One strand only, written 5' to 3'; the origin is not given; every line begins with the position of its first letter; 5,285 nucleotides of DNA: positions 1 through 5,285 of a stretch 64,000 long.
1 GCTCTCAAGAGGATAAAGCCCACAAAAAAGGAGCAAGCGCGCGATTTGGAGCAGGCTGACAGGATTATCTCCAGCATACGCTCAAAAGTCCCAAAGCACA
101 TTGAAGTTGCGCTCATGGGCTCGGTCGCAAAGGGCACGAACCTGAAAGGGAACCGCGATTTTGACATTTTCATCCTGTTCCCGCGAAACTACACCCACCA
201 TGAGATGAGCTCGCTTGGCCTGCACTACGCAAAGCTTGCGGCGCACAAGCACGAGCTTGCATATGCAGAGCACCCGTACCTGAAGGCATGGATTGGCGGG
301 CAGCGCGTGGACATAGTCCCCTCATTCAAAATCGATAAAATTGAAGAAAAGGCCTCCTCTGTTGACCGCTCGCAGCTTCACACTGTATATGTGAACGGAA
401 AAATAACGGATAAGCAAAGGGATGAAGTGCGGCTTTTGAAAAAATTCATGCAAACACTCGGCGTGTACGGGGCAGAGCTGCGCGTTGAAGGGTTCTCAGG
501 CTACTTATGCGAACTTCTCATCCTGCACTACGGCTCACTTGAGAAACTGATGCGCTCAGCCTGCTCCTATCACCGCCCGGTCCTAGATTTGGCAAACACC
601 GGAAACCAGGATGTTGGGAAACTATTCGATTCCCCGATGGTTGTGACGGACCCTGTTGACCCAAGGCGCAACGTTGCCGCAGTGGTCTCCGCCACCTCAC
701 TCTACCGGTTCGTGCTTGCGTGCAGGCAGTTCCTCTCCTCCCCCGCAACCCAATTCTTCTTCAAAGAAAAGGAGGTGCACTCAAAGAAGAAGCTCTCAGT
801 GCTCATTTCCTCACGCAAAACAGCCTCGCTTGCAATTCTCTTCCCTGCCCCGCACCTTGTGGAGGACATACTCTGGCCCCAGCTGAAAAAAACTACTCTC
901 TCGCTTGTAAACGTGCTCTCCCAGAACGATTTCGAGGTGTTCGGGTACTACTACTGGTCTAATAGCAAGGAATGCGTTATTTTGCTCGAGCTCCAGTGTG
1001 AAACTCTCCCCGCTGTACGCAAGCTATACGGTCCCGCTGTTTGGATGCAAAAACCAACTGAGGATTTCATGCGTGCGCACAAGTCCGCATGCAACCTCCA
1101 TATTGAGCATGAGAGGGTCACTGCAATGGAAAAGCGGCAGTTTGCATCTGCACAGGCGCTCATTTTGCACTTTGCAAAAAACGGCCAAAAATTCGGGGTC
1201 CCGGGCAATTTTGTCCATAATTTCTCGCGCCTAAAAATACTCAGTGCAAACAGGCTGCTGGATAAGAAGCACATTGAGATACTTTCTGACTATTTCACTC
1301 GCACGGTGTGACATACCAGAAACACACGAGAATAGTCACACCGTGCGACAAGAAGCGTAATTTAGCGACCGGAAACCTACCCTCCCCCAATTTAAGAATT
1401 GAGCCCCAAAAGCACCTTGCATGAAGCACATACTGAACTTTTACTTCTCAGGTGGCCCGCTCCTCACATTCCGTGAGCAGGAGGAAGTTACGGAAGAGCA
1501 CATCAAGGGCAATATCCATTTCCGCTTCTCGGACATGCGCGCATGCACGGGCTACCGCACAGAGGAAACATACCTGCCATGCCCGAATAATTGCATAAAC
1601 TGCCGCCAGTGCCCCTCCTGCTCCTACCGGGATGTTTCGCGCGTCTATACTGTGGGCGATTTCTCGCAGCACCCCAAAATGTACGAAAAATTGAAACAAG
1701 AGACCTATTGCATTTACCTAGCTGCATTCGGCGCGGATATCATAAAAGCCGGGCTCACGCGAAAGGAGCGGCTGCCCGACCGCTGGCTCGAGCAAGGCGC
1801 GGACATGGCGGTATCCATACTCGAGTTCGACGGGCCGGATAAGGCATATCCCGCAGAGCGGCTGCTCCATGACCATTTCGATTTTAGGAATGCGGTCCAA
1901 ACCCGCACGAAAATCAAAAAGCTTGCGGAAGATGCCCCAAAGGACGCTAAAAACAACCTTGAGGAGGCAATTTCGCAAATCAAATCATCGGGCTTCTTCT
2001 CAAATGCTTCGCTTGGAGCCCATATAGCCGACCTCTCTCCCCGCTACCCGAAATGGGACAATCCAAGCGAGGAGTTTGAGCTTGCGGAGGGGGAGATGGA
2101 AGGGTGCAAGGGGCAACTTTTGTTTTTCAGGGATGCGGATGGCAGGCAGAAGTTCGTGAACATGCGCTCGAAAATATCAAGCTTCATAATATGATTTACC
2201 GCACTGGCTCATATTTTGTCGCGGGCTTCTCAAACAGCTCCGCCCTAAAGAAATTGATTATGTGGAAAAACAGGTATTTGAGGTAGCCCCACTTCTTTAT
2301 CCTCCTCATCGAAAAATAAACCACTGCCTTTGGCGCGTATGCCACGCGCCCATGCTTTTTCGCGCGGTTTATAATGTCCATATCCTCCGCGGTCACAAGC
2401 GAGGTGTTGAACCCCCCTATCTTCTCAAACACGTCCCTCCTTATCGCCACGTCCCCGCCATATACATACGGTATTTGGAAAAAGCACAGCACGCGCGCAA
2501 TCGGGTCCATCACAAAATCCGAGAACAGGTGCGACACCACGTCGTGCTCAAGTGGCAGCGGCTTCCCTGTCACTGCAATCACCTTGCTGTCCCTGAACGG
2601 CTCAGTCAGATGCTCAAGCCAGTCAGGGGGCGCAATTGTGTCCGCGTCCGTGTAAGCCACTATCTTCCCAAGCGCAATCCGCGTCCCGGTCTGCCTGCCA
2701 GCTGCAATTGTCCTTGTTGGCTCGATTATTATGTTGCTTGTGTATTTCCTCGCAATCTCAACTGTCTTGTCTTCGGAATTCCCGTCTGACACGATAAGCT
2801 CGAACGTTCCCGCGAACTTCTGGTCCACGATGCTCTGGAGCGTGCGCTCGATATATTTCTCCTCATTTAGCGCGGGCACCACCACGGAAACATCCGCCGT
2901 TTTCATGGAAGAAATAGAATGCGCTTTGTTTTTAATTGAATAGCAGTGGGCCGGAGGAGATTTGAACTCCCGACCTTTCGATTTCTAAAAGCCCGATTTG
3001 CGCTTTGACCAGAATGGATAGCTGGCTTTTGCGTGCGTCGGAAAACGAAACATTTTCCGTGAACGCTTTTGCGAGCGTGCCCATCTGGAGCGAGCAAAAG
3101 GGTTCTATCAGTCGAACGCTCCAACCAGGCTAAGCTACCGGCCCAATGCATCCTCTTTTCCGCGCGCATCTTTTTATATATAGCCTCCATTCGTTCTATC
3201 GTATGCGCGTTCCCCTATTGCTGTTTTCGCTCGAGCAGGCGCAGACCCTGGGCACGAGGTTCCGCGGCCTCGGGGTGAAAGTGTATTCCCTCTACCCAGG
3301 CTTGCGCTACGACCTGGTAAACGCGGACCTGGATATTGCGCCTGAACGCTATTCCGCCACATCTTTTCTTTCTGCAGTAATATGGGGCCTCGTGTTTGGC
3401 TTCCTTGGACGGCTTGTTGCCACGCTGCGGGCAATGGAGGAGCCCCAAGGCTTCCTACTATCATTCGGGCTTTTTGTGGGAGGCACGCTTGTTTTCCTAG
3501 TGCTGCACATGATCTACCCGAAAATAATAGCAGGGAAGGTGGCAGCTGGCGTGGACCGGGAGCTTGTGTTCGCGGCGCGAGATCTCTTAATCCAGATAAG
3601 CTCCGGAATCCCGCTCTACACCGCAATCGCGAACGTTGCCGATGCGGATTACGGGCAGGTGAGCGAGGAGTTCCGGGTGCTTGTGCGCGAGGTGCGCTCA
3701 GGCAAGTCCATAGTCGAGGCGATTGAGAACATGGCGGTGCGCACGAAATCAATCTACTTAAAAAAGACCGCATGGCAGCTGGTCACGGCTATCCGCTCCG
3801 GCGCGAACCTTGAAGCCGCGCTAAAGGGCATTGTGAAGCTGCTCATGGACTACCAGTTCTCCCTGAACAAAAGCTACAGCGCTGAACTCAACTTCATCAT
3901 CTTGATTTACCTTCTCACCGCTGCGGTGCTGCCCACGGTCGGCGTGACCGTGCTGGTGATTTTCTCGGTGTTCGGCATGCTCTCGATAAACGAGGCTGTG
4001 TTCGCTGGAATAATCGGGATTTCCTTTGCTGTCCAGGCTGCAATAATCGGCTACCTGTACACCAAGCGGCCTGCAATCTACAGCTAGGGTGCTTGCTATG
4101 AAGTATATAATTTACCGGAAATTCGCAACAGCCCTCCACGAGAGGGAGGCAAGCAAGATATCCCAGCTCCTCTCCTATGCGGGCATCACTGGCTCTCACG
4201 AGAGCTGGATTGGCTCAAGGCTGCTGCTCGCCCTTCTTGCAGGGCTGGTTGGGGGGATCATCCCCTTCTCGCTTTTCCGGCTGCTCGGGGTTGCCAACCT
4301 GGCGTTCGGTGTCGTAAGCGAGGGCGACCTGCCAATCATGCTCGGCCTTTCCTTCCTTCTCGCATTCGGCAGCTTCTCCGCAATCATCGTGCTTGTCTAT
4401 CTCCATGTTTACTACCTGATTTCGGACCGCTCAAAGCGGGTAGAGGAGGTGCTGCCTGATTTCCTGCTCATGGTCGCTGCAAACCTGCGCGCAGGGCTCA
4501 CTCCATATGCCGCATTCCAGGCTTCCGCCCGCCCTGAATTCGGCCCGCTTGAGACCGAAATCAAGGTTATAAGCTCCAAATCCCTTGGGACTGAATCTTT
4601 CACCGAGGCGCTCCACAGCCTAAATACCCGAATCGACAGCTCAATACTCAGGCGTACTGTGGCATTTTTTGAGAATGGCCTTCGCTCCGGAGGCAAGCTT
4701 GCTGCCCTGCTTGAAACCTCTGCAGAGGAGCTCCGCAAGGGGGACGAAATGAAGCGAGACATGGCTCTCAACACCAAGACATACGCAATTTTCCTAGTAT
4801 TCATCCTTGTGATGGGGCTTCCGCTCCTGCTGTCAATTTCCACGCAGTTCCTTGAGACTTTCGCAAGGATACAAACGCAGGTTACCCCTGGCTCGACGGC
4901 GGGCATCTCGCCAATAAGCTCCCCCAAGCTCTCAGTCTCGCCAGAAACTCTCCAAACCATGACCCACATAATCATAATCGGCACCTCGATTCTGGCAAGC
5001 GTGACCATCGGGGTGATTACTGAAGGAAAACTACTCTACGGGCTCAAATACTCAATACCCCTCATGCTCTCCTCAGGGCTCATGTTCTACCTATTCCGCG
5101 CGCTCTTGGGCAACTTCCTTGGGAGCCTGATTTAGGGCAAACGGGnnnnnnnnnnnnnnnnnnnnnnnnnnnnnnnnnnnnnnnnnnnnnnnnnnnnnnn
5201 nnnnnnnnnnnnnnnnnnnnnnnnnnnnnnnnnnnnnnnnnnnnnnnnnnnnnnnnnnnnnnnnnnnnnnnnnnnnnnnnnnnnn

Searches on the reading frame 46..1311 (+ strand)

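Call 78: search_protein_families(library=pfam, proteins=[window:46-1311:+], max_evalue=0.001)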
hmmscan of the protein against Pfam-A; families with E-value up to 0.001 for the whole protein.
window:46-1311:+ (421 aa): 3 families
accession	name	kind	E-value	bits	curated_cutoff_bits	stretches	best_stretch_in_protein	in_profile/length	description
PF09249.16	tRNA_NucTransf2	-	7.6e-41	139.3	27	1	126-239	1-113/113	tRNA nucleotidyltransferase, second domain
PF21133.2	CAA_C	-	5.3e-28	97.9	22.2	1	257-378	1-121/144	CCA-adding enzyme, C-terminal domain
PF01909.29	NTP_transf_2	-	4.5e-12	46.6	21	1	6-107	3-88/93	Nucleotidyltransferase domain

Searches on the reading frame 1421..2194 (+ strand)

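Call 78: search_protein_families(library=pfam, proteins=[window:1421-2194:+], max_evalue=0.001)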
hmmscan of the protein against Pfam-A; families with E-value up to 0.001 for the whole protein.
window:1421-2194:+ (257 aa): 1 family
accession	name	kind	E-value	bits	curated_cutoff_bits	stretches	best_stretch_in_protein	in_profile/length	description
PF10977.13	DUF2797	-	1e-17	65.2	25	1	31-250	3-221/227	Protein of unknown function (DUF2797)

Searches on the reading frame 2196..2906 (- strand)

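Call 78: search_protein_families(library=pfam, proteins=[window:2196-2906:-], max_evalue=0.001)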
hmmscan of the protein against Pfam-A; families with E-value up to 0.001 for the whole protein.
window:2196-2906:- (236 aa): 5 families
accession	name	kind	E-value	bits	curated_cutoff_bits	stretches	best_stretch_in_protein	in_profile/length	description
PF00535.33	Glycos_transf_2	-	2.2e-28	99.7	23.3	1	7-164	1-168/168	Glycosyl transferase family 2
PF13641.12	Glyco_tranf_2_3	-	3.4e-18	67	27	1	5-197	2-210/230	Glycosyltransferase like family 2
PF10111.15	Glyco_tranf_2_2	-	6.4e-10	39.4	27.3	1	7-100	1-102/276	Glycosyltransferase like family 2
PF13632.12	Glyco_trans_2_3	-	1.2e-08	35.4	27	1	82-197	1-122/198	Glycosyl transferase family group 2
PF13506.12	Glyco_transf_21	-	3.9e-07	30.1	21.7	1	78-197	29-153/174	Glycosyl transferase family 21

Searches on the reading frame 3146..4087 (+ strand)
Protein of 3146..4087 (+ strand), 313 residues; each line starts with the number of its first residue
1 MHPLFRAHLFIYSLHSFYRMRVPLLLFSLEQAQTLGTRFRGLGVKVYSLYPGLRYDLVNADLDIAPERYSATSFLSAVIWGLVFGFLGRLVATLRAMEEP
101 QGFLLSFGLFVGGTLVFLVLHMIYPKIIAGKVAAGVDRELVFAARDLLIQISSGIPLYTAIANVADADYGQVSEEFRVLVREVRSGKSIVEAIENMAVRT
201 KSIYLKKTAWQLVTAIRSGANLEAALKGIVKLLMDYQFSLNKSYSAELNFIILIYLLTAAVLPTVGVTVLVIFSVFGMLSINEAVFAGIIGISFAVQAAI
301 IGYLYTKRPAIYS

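Call 78: search_protein_families(library=pfam, proteins=[window:3146-4087:+], max_evalue=0.001)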
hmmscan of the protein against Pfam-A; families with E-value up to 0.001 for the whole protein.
window:3146-4087:+ (313 aa): 1 family
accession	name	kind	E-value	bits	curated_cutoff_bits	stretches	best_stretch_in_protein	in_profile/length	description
PF00482.28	T2SSF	-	6.9e-17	62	25.2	1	144-269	2-124/125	Type II secretion system (T2SS), protein F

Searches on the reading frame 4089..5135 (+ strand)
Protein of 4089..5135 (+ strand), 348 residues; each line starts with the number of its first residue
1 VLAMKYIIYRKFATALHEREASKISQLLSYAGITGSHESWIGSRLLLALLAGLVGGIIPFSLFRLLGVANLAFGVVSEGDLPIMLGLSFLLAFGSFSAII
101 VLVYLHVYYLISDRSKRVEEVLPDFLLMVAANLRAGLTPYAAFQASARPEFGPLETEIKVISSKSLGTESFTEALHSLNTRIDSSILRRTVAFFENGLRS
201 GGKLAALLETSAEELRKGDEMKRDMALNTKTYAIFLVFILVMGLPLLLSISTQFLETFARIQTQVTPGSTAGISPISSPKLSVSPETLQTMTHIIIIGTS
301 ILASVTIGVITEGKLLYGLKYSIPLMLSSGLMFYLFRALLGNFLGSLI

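Call 78: search_protein_families(library=pfam, proteins=[window:4089-5135:+], max_evalue=0.001)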
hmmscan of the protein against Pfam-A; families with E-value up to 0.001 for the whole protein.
window:4089-5135:+ (348 aa): 1 family
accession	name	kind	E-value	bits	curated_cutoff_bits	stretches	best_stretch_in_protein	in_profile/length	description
PF00482.28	T2SSF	-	4.6e-13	49.7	25.2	1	125-250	1-123/125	Type II secretion system (T2SS), protein F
